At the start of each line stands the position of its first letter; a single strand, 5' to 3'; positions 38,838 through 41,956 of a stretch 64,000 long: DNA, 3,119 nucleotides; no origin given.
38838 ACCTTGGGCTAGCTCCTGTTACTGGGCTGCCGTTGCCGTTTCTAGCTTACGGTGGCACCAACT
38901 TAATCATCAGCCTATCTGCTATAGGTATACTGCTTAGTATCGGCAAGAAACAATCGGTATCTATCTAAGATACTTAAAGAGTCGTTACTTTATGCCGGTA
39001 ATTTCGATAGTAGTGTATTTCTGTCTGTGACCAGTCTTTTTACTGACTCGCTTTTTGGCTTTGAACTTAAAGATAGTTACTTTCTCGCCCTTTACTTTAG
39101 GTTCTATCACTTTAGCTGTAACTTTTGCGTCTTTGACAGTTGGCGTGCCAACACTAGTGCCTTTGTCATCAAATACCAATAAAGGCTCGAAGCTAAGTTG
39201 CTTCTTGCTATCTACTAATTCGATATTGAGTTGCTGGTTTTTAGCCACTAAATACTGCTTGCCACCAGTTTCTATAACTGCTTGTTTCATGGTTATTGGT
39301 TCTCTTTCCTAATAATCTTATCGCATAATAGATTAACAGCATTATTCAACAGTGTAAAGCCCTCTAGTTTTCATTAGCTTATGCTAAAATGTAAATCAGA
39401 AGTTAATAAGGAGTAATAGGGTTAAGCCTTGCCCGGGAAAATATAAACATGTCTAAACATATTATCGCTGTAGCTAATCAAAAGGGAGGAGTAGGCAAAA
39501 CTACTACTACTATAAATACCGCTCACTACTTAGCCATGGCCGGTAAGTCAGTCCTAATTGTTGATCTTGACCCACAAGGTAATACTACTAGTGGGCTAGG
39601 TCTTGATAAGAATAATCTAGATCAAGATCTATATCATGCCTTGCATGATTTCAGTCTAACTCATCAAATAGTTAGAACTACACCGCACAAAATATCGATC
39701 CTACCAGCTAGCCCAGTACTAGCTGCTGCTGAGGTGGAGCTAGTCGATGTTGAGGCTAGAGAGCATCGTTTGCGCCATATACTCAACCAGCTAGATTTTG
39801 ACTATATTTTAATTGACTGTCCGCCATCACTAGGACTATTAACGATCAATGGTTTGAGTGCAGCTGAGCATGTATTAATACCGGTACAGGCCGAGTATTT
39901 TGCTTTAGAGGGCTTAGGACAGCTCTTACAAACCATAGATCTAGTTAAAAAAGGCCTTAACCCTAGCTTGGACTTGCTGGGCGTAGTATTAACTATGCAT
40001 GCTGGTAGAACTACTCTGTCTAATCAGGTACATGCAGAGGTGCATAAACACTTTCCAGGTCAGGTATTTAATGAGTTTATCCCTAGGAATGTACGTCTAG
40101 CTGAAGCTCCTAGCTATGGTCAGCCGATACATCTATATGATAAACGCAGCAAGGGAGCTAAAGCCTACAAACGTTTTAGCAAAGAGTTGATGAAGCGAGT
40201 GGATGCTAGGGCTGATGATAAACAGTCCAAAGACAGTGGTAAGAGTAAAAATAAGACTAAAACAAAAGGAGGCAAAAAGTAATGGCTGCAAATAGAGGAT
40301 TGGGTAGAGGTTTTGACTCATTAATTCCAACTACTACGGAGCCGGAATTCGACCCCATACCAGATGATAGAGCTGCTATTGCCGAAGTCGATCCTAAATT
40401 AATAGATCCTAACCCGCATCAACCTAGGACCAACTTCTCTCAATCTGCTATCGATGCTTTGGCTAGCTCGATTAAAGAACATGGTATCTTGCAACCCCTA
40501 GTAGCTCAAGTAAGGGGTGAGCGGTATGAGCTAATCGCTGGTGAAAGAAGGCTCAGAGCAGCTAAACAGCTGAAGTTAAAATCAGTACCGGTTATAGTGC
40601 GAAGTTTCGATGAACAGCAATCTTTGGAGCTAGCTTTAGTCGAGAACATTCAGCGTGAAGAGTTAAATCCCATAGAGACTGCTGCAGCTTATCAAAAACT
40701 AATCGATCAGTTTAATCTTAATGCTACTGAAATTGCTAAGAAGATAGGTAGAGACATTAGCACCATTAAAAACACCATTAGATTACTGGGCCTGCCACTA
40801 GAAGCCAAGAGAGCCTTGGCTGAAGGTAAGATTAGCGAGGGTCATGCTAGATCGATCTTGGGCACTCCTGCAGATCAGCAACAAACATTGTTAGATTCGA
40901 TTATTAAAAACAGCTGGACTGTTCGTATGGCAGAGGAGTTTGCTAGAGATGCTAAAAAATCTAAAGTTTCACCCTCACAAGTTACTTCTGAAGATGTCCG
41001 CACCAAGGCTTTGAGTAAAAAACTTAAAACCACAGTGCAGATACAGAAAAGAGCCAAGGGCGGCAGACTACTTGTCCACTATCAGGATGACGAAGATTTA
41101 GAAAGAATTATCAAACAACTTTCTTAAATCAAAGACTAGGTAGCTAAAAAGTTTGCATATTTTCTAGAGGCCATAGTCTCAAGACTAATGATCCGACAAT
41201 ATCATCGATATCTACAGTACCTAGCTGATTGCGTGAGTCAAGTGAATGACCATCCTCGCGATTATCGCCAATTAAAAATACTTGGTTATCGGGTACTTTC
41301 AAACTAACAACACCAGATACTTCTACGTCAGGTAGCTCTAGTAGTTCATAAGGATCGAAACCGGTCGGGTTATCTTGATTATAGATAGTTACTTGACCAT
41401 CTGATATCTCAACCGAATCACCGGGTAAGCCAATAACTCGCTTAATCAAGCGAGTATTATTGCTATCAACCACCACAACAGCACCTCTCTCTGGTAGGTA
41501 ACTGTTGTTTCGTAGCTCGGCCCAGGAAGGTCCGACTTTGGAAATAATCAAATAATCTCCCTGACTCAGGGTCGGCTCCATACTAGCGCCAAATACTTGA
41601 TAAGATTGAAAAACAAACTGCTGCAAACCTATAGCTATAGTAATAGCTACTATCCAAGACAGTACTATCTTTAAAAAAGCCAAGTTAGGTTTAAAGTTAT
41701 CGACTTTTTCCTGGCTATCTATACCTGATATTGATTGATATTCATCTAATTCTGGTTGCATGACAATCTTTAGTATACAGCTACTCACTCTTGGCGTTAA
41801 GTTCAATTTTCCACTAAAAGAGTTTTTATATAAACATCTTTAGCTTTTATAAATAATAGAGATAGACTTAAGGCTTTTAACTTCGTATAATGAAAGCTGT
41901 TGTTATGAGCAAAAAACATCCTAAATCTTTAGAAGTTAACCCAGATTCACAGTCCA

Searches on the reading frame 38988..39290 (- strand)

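Call 28: search_protein_families(library=pfam, proteins=[window:38988-39290:-], max_evalue=0.001)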
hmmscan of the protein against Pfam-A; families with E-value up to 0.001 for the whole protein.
window:38988-39290:- (101 aa): 1 family
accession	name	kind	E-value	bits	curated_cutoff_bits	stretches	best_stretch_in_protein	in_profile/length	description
PF00829.26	Ribosomal_L21p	-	5.7e-28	97.5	27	1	3-100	2-99/99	Ribosomal prokaryotic L21 protein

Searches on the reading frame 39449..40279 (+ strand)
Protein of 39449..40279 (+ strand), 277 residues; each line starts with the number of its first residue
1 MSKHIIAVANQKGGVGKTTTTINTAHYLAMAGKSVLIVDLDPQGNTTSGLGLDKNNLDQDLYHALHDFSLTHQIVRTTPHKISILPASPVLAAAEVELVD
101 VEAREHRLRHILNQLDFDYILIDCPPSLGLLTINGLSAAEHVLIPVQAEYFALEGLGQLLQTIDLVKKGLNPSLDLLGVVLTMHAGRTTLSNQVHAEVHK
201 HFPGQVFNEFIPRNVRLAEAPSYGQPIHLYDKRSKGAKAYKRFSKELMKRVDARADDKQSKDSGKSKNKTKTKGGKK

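Call 28: search_protein_families(library=pfam, proteins=[window:39449-40279:+], max_evalue=0.001)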
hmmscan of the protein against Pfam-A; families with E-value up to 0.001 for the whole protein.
window:39449-40279:+ (277 aa): 7 families
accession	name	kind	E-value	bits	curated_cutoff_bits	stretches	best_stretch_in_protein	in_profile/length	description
PF13614.12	AAA_31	-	1.6e-59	201.2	27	1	4-175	2-176/177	AAA domain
PF01656.29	CbiA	-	1.9e-28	99.3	25.4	1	6-227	1-125/125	CobQ/CobB/MinD/ParA nucleotide binding domain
PF10609.15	ParA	-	6.1e-13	49.2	27.1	1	3-154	3-151/246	NUBPL iron-transfer P-loop NTPase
PF09140.17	MipZ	-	4.6e-10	39.7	20.7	1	4-159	1-142/262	ATPase MipZ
PF06564.18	CBP_BcsQ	-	1.1e-08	35.4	21.3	1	5-238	3-224/234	Cellulose biosynthesis protein BcsQ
PF00142.24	Fer4_NifH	-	4.2e-08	33.4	25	1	11-49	7-45/271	4Fe-4S iron sulfur cluster binding proteins, NifH/frxC family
PF02374.21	ArsA_ATPase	-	5.8e-07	29.5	24.3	1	11-45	8-42/305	Anion-transporting ATPase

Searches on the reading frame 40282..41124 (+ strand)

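Call 28: search_protein_families(library=pfam, proteins=[window:40282-41124:+], max_evalue=0.001)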
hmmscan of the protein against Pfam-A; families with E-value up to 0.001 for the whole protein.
window:40282-41124:+ (281 aa): 3 families
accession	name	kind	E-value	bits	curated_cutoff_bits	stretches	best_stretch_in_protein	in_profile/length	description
PF17762.8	HTH_ParB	-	2.6e-31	108.2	22.6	1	126-225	1-101/102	ParB HTH domain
PF02195.25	ParB_N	-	5.1e-30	103.8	26.3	1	33-124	3-95/95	ParB N-terminal domain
PF23552.2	ParB_C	-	3.2e-08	33.3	23.8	1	243-280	11-49/50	ParB dimerisation domain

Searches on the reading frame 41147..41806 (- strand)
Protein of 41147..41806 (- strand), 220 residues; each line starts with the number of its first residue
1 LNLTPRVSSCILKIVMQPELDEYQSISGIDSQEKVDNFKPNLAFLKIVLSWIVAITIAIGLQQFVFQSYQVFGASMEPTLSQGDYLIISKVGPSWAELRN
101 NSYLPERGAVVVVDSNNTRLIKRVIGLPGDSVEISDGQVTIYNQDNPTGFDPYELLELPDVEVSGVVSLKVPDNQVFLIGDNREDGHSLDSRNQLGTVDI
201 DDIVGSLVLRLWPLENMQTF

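Call 28: search_protein_families(library=pfam, proteins=[window:41147-41806:-], max_evalue=0.001)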
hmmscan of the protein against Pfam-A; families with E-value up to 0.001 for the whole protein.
window:41147-41806:- (220 aa): 2 families
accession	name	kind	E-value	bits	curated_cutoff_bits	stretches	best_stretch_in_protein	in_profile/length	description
PF10502.14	Peptidase_S26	-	2.3e-33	115.9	22.9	1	46-212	3-168/168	Signal peptidase, peptidase S26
PF00717.28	Peptidase_S24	-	0.00046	20.3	23.3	0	70-134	39-91/116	Peptidase S24-like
